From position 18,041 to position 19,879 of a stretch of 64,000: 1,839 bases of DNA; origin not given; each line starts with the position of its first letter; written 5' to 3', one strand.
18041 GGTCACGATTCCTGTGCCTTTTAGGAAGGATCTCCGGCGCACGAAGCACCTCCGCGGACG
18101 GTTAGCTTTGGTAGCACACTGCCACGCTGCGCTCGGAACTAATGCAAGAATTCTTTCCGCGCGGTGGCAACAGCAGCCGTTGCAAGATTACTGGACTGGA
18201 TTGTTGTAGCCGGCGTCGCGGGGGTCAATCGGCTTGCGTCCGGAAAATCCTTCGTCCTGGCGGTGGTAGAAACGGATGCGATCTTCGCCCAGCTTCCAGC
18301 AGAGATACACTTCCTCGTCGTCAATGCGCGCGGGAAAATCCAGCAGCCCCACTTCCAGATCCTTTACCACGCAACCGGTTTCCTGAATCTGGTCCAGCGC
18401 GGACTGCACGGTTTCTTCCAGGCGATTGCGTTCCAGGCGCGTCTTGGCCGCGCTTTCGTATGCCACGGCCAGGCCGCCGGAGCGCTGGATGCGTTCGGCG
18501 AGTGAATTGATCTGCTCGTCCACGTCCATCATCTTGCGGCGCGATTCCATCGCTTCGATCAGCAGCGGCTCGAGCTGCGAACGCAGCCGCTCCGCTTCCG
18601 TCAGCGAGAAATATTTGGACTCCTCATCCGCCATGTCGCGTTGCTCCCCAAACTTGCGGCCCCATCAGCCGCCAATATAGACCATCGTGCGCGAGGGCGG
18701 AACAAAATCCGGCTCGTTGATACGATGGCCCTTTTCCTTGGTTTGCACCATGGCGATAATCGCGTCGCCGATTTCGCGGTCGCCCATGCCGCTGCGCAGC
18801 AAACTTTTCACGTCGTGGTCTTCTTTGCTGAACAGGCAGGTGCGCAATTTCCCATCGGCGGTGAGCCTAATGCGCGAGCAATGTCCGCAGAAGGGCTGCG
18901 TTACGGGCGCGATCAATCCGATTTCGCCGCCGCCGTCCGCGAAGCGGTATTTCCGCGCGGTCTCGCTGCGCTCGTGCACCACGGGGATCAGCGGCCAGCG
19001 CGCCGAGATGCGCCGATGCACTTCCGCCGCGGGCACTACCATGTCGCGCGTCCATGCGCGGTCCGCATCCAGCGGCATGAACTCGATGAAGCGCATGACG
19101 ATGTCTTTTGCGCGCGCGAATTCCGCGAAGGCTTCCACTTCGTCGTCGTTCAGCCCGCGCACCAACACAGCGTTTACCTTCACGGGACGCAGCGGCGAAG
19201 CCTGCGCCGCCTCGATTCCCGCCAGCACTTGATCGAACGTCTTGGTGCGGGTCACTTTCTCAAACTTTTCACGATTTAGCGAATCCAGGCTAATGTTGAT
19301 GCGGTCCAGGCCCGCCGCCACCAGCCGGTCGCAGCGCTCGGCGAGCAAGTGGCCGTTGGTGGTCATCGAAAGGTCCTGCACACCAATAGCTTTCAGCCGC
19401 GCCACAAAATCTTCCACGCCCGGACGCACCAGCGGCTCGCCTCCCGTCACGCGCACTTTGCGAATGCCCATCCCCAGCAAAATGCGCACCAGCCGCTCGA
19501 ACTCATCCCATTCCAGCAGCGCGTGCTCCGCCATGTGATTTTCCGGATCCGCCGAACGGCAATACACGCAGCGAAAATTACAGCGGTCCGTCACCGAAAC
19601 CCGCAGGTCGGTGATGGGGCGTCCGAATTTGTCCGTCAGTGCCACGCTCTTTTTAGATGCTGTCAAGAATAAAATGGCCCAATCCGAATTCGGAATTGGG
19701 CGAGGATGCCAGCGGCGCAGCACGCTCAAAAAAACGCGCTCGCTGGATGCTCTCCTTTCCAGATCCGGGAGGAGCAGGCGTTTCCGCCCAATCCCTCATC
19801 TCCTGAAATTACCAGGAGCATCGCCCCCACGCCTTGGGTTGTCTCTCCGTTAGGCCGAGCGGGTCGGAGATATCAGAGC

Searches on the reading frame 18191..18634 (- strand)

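Call 44: search_protein_families(library=pfam, proteins=[window:18191-18634:-], max_evalue=0.00001)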
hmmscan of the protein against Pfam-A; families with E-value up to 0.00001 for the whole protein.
window:18191-18634:- (148 aa): 1 family
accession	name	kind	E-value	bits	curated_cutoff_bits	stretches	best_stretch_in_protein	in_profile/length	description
PF09969.14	DUF2203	-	1.3e-35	123.2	24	1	7-136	1-122/122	Uncharacterized conserved protein (DUF2203)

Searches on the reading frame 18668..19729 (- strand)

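Call 44: search_protein_families(library=pfam, proteins=[window:18668-19729:-], max_evalue=0.00001)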
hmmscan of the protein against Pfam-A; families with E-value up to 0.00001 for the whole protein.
window:18668-19729:- (354 aa): 2 families
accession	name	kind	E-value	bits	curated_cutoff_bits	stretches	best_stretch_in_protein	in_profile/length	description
PF06463.18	Mob_synth_C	-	3.5e-38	130.9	37.4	1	211-336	2-127/128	Molybdenum Cofactor Synthesis C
PF04055.27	Radical_SAM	-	2.5e-35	122.5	29.5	1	44-205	1-166/166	Radical SAM superfamily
